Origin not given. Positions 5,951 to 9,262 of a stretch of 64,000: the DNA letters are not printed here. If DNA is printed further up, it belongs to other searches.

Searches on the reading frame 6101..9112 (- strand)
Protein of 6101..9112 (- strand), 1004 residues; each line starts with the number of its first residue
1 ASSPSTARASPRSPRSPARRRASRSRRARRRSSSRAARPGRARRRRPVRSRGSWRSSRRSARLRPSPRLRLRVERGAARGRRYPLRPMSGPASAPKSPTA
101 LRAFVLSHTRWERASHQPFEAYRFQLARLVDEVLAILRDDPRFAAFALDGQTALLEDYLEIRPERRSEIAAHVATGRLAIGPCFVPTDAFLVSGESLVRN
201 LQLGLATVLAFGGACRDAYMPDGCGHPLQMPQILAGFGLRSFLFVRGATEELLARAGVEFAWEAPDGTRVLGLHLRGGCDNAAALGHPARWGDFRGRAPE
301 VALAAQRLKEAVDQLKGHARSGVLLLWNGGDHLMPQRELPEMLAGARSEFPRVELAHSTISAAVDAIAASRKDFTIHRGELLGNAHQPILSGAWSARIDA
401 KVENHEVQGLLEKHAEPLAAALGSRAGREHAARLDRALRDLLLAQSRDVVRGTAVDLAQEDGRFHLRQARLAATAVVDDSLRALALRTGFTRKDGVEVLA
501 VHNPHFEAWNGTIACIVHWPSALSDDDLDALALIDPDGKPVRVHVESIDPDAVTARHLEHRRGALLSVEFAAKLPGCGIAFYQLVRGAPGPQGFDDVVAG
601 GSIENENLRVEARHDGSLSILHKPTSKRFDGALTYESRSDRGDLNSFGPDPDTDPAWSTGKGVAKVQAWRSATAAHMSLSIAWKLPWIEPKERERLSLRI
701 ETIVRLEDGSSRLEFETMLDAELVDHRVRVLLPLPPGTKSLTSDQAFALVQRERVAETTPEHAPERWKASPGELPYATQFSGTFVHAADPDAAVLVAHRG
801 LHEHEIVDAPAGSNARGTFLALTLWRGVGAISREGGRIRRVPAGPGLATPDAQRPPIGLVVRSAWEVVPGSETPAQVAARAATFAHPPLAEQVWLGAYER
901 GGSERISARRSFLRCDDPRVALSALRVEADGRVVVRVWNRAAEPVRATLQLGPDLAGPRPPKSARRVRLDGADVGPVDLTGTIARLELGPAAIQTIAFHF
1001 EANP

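Call 69: search_protein_families(library=pfam, proteins=[window:6101-9112:-], max_evalue=0.001)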
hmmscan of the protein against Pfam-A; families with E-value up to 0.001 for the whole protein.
window:6101-9112:- (1004 aa): 3 families
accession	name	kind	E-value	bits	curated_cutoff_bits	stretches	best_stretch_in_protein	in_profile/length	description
PF01074.27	Glyco_hydro_38N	-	6.9e-24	85.1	25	1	104-369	3-257/270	Glycosyl hydrolases family 38 N-terminal domain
PF09261.16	Alpha-mann_mid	-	1.7e-05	25.2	31.1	1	391-484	4-96/96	Alpha mannosidase middle domain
PF07748.19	Glyco_hydro_38C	-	2.5e-05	25.1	25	1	603-806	1-186/206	Glycosyl hydrolases family 38 C-terminal domain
